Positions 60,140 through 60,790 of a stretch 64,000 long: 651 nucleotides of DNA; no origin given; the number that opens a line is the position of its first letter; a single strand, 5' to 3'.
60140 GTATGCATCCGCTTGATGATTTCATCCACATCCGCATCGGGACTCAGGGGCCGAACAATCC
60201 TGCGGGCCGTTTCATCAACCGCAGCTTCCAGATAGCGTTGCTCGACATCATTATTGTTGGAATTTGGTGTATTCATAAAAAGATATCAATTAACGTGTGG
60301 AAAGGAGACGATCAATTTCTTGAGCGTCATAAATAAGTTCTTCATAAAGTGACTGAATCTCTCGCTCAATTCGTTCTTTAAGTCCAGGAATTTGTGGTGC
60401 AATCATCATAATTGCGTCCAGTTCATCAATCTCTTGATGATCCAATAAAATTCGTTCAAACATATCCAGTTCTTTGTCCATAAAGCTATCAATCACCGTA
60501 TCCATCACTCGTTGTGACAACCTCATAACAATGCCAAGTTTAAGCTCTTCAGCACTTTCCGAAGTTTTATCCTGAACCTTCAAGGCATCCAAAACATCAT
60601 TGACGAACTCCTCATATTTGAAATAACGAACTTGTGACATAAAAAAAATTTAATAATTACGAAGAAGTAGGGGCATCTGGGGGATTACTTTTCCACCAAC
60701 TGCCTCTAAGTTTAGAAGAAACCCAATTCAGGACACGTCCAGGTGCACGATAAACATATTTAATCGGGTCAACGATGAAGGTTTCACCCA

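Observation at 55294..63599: Five-gene ORFan operon alternating large proteins and small acidic helical proteins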

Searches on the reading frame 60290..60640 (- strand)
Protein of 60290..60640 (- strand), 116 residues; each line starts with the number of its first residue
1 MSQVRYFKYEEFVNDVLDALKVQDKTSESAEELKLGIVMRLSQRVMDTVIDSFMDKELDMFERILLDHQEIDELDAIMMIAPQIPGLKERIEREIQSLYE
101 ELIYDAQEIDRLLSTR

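Call 6: search_protein_families(library=pfam, proteins=[window:60290-60640:-], max_evalue=1)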
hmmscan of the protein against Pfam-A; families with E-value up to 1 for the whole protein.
window:60290-60640:- (116 aa): 1 family
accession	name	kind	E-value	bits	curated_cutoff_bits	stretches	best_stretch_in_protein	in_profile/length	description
PF00308.24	Bac_DnaA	-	0.78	10.4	23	0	3-25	66-88/162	Bacterial DnaA ATPAse domain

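Call 7: search_protein_families(library=ncbifam, proteins=[window:60290-60640:-], max_evalue=1)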
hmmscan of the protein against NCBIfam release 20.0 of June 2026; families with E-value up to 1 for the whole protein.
window:60290-60640:- (116 aa): 1 family
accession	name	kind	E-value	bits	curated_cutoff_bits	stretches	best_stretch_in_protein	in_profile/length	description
NF045980.1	MAG6410_fam_LP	equivalog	0.057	11.8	450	1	3-63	301-361/622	MAG6410 family transglutaminase-related lipoprotein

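Call 13: search_protein_families(library=phrogs, proteins=[window:60290-60640:-], max_evalue=0.1)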
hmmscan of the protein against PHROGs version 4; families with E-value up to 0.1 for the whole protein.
window:60290-60640:- (116 aa): 1 family
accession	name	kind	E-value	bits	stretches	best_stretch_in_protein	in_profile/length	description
phrog_13509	-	unknown function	0.027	15.4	1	37-65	11-39/43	-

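Call 14: search_protein_families(library=padloc, proteins=[window:60290-60640:-], max_evalue=0.1)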
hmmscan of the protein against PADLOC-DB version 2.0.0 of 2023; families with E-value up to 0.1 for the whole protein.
window:60290-60640:- (116 aa): 2 families
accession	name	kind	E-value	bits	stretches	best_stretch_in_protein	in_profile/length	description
PDLC04111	JukA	-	0.0012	16.4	1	8-65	81-134/250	-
PDLC00199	HamB2|HamB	-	0.0027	13.8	1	9-105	580-678/841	DEAD-box helicase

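Call 67: search_protein_families(library=pfam, alignment_id=A4, max_evalue=0.1)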
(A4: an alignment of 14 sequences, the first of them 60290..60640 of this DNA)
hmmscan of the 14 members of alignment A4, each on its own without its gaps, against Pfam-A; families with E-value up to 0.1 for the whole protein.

A. member 1, window:60290-60640:- (116 aa): 0 families

B. families by the number of members that match (of 14 scanned): 15 families
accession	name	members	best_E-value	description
PF18908.5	DUF5663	1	4.8e-05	Protein of unknown function (DUF5663)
PF01895.24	PhoU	1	0.0077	PhoU domain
PF06148.17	COG2_N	1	0.0094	COG2 N-terminal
PF08393.18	DHC_N2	1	0.013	Dynein heavy chain, N-terminal region 2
PF18550.6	NitrOD2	1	0.019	Nitrososphaera output domain 2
PF09968.15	DUF2202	1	0.029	Uncharacterized protein domain (DUF2202)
PF09611.15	Cas_Csy1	1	0.035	CRISPR-associated protein (Cas_Csy1)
PF01677.21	Herpes_UL7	1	0.036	Herpesvirus UL7 like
PF10209.14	DUF2340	1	0.04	Uncharacterized conserved protein (DUF2340)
PF09545.15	RE_AccI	1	0.044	AccI restriction endonuclease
PF25399.1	DeaD_dimer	1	0.058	RNA helicase DeaD dimerization domain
PF06937.16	EURL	1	0.058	EURL protein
PF20649.3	COG5_C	1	0.069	Conserved oligomeric Golgi complex subunit 5, C-terminal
PF10372.14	CdaS_N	1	0.073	Diadenylate cyclase CdaS, N-terminal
PF12698.13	ABC2_membrane_3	1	0.099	ABC-2 family transporter protein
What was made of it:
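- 60290..60640 (-): Gene B: 116 aa, acidic (pI 4.4). The best-conserved core member. Divergent relative of Pfam DUF5663. One homologue matches PF18908 DUF5663 at E = 4.8e-5; the window protein itself does not (calls 6, 67).
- On DUF5663 (PF18908), for protein B: One of 14 B-family members hits at E = 4.8e-5 (call 67).
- Closest known: Pfam DUF5663. Same: B is about 120 aa. One B-family member (of 14) matches the family model at E = 4.8e-5 (call 67).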

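Call 100: search_solved_structures(query=A4, max_evalue=1)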
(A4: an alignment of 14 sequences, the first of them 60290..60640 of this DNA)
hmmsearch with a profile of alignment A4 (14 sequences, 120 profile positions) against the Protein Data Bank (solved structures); distinct sequences matched with E-value up to 1: 2.
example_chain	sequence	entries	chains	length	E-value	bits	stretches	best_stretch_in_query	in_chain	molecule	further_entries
2rdp_A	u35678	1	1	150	0.55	13.9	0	33-71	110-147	putative transcriptional regulator MarR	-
8dkc_C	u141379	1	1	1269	0.77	13.4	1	15-61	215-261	DNA-directed RNA polymerase subunit beta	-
